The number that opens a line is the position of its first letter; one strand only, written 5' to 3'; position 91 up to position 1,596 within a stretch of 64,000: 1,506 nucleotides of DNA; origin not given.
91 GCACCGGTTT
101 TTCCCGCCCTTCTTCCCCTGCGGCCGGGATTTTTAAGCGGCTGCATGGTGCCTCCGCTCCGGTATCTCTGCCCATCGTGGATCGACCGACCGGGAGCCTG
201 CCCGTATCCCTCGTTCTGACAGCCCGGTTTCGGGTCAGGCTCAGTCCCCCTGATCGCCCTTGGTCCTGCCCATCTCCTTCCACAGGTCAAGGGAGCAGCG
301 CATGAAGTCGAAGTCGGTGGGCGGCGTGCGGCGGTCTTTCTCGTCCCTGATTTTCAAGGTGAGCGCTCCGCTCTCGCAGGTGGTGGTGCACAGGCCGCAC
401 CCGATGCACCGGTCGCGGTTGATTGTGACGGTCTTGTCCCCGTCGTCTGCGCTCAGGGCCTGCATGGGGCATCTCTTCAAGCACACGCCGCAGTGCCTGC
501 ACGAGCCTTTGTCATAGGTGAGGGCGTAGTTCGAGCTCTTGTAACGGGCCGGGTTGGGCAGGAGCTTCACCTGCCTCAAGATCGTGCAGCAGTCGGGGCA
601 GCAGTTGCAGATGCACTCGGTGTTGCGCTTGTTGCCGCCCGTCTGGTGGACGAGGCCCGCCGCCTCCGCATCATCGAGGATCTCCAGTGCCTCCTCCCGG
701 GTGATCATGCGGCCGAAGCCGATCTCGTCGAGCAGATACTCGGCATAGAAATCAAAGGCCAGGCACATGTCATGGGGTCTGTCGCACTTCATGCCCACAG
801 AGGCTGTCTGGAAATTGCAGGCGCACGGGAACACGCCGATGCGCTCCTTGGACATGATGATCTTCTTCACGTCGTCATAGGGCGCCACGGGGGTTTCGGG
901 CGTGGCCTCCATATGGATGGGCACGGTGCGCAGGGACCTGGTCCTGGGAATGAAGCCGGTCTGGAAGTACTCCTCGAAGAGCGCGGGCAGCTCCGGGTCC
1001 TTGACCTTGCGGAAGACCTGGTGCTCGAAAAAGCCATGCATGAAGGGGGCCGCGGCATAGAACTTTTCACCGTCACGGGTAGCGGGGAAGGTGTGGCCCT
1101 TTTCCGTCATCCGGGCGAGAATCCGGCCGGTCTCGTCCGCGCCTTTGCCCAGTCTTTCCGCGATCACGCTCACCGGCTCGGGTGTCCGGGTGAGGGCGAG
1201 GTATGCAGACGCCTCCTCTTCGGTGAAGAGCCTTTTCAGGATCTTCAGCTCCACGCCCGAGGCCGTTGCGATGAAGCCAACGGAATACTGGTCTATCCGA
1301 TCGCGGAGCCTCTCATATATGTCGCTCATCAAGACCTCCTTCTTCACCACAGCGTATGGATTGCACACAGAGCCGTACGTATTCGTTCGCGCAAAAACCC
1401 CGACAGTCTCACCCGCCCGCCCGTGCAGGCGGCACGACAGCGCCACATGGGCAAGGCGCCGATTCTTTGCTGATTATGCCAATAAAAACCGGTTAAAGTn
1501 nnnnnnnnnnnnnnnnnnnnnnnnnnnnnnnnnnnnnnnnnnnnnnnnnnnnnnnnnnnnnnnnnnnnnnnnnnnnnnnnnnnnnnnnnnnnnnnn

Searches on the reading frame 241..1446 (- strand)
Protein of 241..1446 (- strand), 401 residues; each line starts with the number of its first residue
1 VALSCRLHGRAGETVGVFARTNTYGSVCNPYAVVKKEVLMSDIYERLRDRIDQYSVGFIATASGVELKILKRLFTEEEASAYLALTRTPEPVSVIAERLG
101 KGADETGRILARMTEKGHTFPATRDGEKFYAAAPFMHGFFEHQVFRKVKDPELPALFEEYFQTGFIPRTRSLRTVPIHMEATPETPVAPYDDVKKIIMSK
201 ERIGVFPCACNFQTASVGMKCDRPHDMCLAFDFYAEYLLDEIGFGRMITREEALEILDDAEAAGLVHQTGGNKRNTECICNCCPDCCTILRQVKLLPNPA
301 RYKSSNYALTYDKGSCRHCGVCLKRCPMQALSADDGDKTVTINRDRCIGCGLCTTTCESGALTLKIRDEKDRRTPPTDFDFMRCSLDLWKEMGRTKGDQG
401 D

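Call 13: search_protein_families(library=pfam, proteins=[window:241-1446:-], max_evalue=0.001)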
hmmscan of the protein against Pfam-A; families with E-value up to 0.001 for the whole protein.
window:241-1446:- (401 aa): 7 families
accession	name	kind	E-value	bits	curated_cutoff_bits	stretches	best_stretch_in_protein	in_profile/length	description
PF12838.12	Fer4_7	-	1.6e-12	48.1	27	2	315-361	1-52/52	4Fe-4S dicluster domain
PF00037.32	Fer4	-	5.8e-12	45.3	21.1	1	340-363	1-24/24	4Fe-4S binding domain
PF12837.12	Fer4_6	-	7.3e-10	38.8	25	2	340-362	2-24/24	4Fe-4S binding domain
PF13237.11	Fer4_10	-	2.2e-08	34.3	25.5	1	310-357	3-52/53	4Fe-4S dicluster domain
PF13187.11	Fer4_9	-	5.3e-08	33.2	27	1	316-361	2-51/52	4Fe-4S dicluster domain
PF14697.11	Fer4_21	-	2.3e-06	28.1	35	1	312-358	4-52/59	4Fe-4S dicluster domain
PF12797.12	Fer4_2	-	2.5e-05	24.4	24.5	1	340-357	3-20/22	4Fe-4S binding domain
